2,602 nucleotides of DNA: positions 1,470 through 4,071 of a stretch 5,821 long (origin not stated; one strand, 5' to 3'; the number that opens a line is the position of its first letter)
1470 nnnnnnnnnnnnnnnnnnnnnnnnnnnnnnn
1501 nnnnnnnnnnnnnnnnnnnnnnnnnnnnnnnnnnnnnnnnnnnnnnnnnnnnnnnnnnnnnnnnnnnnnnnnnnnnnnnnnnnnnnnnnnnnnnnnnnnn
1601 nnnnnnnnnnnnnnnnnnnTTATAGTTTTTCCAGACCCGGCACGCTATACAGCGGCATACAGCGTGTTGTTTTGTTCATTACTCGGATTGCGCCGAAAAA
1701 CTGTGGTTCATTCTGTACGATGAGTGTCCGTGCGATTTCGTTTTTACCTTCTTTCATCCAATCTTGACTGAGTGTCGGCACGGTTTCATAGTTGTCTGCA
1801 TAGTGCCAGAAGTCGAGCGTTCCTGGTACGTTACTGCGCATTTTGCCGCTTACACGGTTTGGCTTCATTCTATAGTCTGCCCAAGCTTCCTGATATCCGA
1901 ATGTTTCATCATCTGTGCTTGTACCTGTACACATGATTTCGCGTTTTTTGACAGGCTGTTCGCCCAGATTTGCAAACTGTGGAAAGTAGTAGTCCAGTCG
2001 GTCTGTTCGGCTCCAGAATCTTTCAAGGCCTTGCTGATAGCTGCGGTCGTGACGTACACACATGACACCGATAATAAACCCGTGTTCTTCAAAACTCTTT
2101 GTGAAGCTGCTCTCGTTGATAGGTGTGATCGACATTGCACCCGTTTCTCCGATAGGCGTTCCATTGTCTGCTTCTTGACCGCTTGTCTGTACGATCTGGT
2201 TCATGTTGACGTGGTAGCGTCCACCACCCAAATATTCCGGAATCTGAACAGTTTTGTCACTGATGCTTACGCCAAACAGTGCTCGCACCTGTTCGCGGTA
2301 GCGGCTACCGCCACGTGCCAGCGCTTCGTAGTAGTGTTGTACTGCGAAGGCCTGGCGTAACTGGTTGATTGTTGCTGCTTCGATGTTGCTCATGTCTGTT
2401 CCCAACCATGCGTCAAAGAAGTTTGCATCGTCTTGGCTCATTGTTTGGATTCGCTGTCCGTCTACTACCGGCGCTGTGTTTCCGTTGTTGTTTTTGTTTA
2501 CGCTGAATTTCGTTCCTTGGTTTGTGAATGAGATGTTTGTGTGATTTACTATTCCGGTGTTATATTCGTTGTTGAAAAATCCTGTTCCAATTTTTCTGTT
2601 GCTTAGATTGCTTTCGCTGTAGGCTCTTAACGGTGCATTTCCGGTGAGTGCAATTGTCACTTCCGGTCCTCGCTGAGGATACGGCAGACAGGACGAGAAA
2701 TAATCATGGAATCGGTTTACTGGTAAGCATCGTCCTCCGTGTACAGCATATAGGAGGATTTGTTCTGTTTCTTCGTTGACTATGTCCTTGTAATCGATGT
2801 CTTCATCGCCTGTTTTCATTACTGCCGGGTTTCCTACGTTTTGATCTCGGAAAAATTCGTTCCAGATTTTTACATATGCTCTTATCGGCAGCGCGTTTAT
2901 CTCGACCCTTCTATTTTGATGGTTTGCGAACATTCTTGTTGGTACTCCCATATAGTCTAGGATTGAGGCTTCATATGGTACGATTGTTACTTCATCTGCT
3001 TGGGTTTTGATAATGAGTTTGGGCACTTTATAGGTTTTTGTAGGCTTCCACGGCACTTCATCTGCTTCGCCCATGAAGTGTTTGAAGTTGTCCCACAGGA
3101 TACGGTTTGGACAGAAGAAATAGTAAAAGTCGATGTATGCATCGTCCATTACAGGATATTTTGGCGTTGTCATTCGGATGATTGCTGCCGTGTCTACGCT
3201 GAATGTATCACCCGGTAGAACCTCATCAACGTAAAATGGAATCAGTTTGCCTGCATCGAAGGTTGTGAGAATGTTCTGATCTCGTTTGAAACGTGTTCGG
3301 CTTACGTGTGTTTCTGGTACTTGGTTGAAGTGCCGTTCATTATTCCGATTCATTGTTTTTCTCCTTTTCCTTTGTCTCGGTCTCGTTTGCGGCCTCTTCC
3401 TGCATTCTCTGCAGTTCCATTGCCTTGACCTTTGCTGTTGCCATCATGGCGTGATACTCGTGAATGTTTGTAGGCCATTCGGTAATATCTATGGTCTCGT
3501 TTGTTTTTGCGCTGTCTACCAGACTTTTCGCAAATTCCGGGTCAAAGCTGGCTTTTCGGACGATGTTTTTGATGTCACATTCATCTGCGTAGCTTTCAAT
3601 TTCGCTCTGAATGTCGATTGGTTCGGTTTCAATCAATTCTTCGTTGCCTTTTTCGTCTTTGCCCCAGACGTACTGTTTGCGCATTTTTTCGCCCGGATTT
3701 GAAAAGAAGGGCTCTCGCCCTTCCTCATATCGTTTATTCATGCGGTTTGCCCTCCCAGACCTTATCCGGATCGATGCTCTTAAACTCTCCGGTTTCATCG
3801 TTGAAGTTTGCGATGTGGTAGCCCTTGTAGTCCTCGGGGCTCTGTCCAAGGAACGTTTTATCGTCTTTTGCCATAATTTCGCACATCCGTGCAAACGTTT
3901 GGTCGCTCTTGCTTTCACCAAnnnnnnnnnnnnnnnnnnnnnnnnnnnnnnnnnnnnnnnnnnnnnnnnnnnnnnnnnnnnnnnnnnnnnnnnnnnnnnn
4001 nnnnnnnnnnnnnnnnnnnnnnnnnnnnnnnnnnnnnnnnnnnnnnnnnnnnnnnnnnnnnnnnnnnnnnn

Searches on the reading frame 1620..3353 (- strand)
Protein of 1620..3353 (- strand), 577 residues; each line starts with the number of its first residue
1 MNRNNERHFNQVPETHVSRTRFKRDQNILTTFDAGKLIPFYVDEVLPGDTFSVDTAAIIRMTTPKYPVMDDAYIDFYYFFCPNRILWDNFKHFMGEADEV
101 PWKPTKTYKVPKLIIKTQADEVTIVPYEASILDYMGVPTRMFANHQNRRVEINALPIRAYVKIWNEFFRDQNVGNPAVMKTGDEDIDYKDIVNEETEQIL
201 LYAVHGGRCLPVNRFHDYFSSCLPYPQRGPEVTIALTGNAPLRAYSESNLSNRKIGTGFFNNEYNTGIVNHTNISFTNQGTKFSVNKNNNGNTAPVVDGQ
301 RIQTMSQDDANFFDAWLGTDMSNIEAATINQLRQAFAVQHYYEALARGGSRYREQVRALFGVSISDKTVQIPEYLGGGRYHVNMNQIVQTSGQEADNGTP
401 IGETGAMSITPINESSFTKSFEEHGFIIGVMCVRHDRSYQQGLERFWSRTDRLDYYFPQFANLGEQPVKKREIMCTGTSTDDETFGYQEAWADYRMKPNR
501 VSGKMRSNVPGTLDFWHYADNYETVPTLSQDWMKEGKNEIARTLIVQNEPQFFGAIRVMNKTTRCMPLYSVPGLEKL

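Call 8: search_protein_families(library=pfam, proteins=[window:1620-3353:-], max_evalue=0.01)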
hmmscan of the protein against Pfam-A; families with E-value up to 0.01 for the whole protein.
window:1620-3353:- (577 aa): 1 family
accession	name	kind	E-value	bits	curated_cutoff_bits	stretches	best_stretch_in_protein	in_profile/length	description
PF02305.22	Phage_F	-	3.6e-134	448.7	25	1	11-574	2-501/501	Capsid protein (F protein)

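Call 26: find_related_loci(query=window:1623-3353:-, collection=genome_contigs, flank=6000)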
Query window:1623-3353:- (577 aa) in genome_contigs; peptide patterns used: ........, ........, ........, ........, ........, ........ (x = any residue, [..] = any of these).
15 stretches matched a pattern, but none encodes a relative of the query by tblastn (E <= 1e-3).

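Call 37: find_related_loci(query=A2, collection=genome_contigs, flank=7000)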
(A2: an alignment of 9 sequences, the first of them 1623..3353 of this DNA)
Query A2 (577 aa) in genome_contigs; peptide patterns used: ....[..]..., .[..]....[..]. (x = any residue, [..] = any of these).
94 stretches matched a pattern; 7 encode a relative of the query (tblastn E <= 1e-3); 7 distinct loci.
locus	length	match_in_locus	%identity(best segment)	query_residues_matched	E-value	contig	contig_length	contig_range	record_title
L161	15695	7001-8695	46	1-574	3e-159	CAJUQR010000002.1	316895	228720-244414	MAG TPA_asm: uncultured Peptostreptococcaceae bacterium isolate MGBC162508 genome assembly, contig: MGBC162508.2, whole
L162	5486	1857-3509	42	3-574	2e-146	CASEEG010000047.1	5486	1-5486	uncultured bacterium isolate SI.O1.metabat-bins.94 genome assembly, contig: SI.O1.metabat-bins.94.fa_k141_156655, whole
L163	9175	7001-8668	44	1-574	1e-143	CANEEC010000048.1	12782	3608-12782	MAG TPA_asm: uncultured Clostridia bacterium isolate SRR18439535_bin.31_metawrap_v1.3_MAG genome assembly, contig: NODE.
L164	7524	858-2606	41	1-574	3e-143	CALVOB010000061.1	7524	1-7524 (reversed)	MAG: uncultured Clostridia bacterium isolate E14__bin321 genome assembly, contig: E14__k127_4610635, whole genome shotgu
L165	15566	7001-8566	37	8-573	2e-115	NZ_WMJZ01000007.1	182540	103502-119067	Intestinirhabdus alba strain BIT-B35 Scaffold7, whole genome shotgun sequence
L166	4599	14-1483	37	30-574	8e-102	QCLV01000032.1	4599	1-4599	Prochlorococcus sp. AG-418-F08 Ga0171918_132, whole genome shotgun sequence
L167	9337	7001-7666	40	9-247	1e-47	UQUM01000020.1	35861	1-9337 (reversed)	uncultured Sutterella sp. isolate UMGS655 genome assembly, contig: NODE_590_length_35861_cov_5.907249, whole genome shot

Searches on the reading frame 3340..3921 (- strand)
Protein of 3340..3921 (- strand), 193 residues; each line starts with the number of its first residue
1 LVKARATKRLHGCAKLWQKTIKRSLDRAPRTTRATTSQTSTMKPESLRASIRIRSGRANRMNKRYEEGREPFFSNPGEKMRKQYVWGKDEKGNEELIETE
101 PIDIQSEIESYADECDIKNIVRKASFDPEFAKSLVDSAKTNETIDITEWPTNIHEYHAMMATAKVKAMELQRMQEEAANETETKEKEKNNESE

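Call 8: search_protein_families(library=pfam, proteins=[window:3340-3921:-], max_evalue=0.01)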
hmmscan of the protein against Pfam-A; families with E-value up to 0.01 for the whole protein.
window:3340-3921:- (193 aa): 1 family
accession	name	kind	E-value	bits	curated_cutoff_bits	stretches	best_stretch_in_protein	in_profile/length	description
PF09675.16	Chlamy_scaf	-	2.9e-09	37.6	25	1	89-164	4-76/134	Chlamydia-phage Chp2 scaffold (Chlamy_scaf)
